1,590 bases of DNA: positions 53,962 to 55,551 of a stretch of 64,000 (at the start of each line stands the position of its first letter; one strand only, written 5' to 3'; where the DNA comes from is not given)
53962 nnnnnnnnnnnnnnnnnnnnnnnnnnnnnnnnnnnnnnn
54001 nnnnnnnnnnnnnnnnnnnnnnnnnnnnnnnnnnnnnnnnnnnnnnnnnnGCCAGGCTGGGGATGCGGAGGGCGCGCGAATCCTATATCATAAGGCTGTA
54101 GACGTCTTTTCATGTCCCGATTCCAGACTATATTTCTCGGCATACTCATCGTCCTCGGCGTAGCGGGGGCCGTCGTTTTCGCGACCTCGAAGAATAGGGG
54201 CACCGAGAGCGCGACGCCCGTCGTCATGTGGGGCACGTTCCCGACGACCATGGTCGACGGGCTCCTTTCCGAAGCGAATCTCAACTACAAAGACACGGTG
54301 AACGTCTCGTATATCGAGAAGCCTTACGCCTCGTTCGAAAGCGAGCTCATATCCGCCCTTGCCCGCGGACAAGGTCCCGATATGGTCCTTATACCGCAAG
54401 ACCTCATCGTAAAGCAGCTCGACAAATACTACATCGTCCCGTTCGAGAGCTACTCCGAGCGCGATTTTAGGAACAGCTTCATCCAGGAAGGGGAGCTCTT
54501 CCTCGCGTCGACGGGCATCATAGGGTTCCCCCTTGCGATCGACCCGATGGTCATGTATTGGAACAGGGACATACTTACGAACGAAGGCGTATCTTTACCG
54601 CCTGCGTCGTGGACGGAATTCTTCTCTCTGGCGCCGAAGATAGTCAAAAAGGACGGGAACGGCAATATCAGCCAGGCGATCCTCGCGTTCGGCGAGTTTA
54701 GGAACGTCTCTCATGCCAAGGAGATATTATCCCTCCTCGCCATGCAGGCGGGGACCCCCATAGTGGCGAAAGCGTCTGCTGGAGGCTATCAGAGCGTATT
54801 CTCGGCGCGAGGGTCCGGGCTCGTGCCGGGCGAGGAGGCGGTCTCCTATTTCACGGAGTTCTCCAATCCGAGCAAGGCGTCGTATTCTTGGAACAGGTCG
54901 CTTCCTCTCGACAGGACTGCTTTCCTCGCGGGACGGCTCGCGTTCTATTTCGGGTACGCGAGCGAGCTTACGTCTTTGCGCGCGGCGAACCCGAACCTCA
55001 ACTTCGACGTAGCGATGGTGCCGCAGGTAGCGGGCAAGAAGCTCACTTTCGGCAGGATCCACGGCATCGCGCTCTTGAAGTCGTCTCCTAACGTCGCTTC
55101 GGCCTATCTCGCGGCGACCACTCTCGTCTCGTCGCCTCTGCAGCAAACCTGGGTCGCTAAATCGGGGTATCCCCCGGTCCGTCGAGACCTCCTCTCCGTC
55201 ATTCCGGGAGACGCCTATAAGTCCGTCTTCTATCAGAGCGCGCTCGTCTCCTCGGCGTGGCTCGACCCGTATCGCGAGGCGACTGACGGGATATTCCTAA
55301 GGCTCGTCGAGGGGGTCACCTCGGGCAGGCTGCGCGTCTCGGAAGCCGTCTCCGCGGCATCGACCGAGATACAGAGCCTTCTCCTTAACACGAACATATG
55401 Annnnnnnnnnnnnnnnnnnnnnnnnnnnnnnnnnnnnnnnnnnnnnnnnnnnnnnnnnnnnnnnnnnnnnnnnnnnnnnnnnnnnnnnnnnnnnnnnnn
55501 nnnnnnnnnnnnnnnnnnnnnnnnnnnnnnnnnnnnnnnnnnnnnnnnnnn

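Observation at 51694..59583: Cluster of six paralogous TrbC/VirB2-like mini-pilins with SBP, SPFH and coiled-coil membrane proteins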

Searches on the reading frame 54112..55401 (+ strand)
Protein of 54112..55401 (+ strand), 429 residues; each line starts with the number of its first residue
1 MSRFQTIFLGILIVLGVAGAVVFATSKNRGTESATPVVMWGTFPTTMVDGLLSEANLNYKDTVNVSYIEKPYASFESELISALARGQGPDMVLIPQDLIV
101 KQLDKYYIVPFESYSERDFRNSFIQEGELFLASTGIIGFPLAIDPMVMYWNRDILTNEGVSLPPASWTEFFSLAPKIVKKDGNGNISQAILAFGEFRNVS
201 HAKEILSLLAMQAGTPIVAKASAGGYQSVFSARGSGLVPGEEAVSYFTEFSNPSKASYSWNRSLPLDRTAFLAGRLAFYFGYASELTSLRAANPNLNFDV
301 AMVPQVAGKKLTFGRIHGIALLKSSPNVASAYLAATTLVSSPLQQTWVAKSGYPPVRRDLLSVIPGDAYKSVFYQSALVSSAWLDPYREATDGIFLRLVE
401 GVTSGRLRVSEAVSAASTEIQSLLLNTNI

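Call 3: search_protein_families(library=pfam, proteins=[window:54112-55401:+], max_evalue=1)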
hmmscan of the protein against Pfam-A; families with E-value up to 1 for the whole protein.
window:54112-55401:+ (429 aa): 2 families
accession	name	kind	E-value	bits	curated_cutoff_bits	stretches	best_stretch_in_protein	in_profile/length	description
PF13416.11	SBP_bac_8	-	6.4e-20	72.5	27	1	63-360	12-265/279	Bacterial extracellular solute-binding protein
PF01547.30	SBP_bac_1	-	5.7e-16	59.8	26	1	63-340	24-302/307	Bacterial extracellular solute-binding protein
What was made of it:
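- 54112..55401 (+): Membrane-anchored solute-binding protein with a MalE-like oligosaccharide-binding fold (N-terminal TM helix at residues 3-26, no lipobox Cys). No permease or ATPase gene lies next to it. PF13416 6e-20 and PF01547 6e-16 (call 3).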

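Call 4: search_protein_families(library=ncbifam, proteins=[window:54112-55401:+], max_evalue=1)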
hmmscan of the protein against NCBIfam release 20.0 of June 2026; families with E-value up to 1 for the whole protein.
window:54112-55401:+ (429 aa): 3 families
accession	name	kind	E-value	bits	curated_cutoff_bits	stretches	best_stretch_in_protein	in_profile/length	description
NF053763.1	ABCarbgalBndGanS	equivalog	1.1e-05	24.4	700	1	56-184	59-183/420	galactooligosaccharide ABC transporter substrate-binding protein GanS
NF007011.0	PRK09474.1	equivalog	0.00014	20.8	291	1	68-181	63-169/396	maltose/maltodextrin ABC transporter substrate-binding protein MalE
TIGR03850.1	bind_CPR_0540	equivalog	0.028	13.1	299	1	139-182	154-195/437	carbohydrate ABC transporter substrate-binding protein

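Call 9: find_encoding_contigs(protein=window:54112-55401:+, flank=10000, max_places=6)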
Protein window:54112-55401:+ (429 aa): 1 contig read that carries it; 1 place shown.
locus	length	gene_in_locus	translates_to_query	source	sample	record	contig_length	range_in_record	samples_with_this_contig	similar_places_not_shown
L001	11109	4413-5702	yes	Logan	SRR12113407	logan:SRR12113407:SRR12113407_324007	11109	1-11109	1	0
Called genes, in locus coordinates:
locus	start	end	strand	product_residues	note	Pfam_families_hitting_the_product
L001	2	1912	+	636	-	?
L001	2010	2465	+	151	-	PF18895:T4SS_pilin (weak)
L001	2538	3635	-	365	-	-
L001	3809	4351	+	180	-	PF08704:GCD14 (weak), PF13489:Methyltransf_23, PF00891:Methyltransf_2 (weak), PF01209:Ubie_methyltran, PF13847:Methyltransf_31, PF08241:Methyltransf_11, PF08242:Methyltransf_12, PF13649:Methyltransf_25, +3 more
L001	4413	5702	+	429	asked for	PF01547:SBP_bac_1, PF13416:SBP_bac_8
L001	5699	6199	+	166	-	-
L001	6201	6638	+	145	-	PF04956:TrbC (weak), PF18895:T4SS_pilin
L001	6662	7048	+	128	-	PF18895:T4SS_pilin (weak)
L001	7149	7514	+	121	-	PF18895:T4SS_pilin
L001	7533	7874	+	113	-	PF18895:T4SS_pilin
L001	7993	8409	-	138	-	-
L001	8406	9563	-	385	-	PF01145:Band_7 (faint)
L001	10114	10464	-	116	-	PF00072:Response_reg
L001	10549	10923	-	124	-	PF00072:Response_reg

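Call 36: find_related_loci(query=A3, collection=genome_contigs, flank=10000)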
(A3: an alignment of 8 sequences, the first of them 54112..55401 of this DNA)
Query A3 (429 aa) in genome_contigs; peptide patterns used: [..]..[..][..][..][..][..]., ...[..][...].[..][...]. (x = any residue, [..] = any of these).
600 stretches matched a pattern (row limit reached: there are more); 580 encode a relative of the query (tblastn E <= 1e-3); the best 80 are kept; 80 distinct loci.
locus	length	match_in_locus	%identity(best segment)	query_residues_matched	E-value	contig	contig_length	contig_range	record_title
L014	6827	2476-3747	64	1-424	0e+0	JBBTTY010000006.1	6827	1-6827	MAG: Patescibacteria group bacterium isolate H51-bin043_1 H51_bin043_1_000000000006, whole genome shotgun sequence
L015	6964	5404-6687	65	1-424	0e+0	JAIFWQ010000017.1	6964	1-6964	MAG: Candidatus Parcubacteria bacterium isolate viral-cat_56_12 PAFVLPS_2018_scaffold_55917, whole genome shotgun sequen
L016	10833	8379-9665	63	1-428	0e+0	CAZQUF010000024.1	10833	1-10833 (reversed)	MAG TPA_asm: uncultured Candidatus Saccharibacteria bacterium isolate binchicken_co50_64 genome assembly, contig: NODE_7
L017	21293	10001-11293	61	1-429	0e+0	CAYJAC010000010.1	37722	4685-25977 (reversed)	MAG TPA_asm: uncultured Candidatus Saccharibacteria bacterium isolate ERP123247_co1_236 genome assembly, contig: NODE_64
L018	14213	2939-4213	63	1-424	0e+0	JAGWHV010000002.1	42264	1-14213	MAG: Patescibacteria group bacterium isolate REEB1 contig-150_994, whole genome shotgun sequence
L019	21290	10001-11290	60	1-427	2e-179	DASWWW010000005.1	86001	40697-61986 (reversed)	MAG TPA_asm: Candidatus Paceibacterota bacterium isolate SMAG_U3666 k141_720577, whole genome shotgun sequence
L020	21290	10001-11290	60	1-429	9e-179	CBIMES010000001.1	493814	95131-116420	MAG TPA_asm: uncultured bacterium isolate SRR16817029_binner123_Refined_20 genome assembly, contig: ERZ27393973.5, whole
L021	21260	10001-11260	50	1-417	2e-143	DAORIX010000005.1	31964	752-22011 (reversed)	MAG TPA_asm: Candidatus Paceibacterota bacterium isolate AMR_MDS_5566 NODE_212_length_31964_cov_6.631421, whole genome s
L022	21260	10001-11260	51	1-417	2e-143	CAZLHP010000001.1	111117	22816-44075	MAG TPA_asm: uncultured Candidatus Saccharibacteria bacterium isolate SRP286056_co1_109 genome assembly, contig: NODE_12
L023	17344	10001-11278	45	1-424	3e-127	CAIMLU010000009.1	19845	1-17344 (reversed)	uncultured bacterium isolate Loclat_bin-20597 genome assembly, contig: bin-20597:09/66, whole genome shotgun sequence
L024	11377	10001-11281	47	1-424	3e-125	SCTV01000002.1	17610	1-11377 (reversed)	MAG: Patescibacteria group bacterium isolate FW305_bin.8 FW305_bin.8-1698, whole genome shotgun sequence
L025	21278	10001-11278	45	1-424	3e-124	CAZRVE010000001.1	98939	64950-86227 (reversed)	MAG TPA_asm: uncultured Candidatus Saccharibacteria bacterium isolate SRP302447_co1_195 genome assembly, contig: NODE_74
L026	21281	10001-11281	47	1-424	7e-124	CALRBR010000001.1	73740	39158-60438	MAG: Candidatus Taylorbacteria bacterium isolate AH-24oct19-230 genome assembly, contig: AH-24oct19-C524, whole genome s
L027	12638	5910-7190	45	1-424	8e-124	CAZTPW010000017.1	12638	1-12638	MAG TPA_asm: uncultured Candidatus Saccharibacteria bacterium isolate SRP257259_co1_34 genome assembly, contig: NODE_692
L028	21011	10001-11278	47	1-424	8e-124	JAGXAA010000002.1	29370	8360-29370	MAG: Patescibacteria group bacterium isolate REEB66 contig-150_1812, whole genome shotgun sequence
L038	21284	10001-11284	46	4-426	3e-119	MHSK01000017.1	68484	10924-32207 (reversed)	MAG: Candidatus Taylorbacteria bacterium RIFCSPLOWO2_12_FULL_43_20 rifcsplowo2_12_scaffold_3084, whole genome shotgun se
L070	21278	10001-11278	42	1-424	3e-113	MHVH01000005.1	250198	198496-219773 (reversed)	MAG: Candidatus Zambryskibacteria bacterium RIFCSPHIGHO2_01_FULL_46_25 rifcsphigho2_01_scaffold_462, whole genome shotgu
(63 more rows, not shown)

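Call 44: search_solved_structures(query=A3, max_evalue=0.001)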
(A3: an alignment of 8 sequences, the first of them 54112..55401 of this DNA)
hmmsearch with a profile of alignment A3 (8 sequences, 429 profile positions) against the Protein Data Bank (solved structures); distinct sequences matched with E-value up to 0.001: 480 (the best 60 are shown).
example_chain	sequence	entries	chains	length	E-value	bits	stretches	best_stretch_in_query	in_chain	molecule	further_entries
4r9f_A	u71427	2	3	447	2e-17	66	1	11-389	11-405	MBP1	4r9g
8jbg_B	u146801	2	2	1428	1.1e-15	60.4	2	30-181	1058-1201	Neuromedin-K receptor (NK3R-pFastbac1) | NK3R-pFastbac1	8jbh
9vus_A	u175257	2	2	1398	5.1e-15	58.1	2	33-181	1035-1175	Soluble cytochrome b562,2-oxoglutarate receptor 1,Soluble cytochrome b562,2-oxoglutarate r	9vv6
5ci5_A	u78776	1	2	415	1.3e-14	56.8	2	232-426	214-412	Extracellular solute-binding protein family 1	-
1eu8_A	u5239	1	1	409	4.4e-14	55.1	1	50-179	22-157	TREHALOSE/MALTOSE BINDING PROTEIN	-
5u2p_A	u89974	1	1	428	7.9e-13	50.9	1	52-367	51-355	Sugar ABC transporter substrate-binding protein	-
4qrz_A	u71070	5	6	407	8.2e-12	47.6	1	35-181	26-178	ABC-TYPE SUGAR TRANSPORTER | ABC transporter, substrate binding protein (Sugar)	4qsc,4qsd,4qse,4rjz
3jzj_A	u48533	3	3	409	9.7e-11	44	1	34-184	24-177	Acarbose/maltose binding protein GacH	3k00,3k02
3k01_A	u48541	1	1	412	1.2e-10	43.8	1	34-184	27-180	Acarbose/maltose binding protein GacH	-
1elj_A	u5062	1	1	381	1.3e-10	43.6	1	34-176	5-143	MALTODEXTRIN-BINDING PROTEIN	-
3uor_A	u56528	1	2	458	2.4e-10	42.7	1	36-180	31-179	ABC transporter sugar binding protein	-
5ysb_A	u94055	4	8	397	5.1e-10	41.7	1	33-181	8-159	Lin1841 protein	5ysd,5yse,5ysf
9p0x_T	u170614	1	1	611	5.2e-10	41.6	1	4-181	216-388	Tissue factor,Maltose/maltodextrin-binding periplasmic protein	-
6jam_A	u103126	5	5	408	1e-09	40.6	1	115-179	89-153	ABC transporter, periplasmic substrate-binding protein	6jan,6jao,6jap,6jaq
6jal_A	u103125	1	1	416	1.1e-09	40.5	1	115-179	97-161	ABC transporter, periplasmic substrate-binding protein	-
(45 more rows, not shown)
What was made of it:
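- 54112..55401 (+): The best PDB profile hit is the mannobiose-binding protein 4r9f at 2e-17 (call 44).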
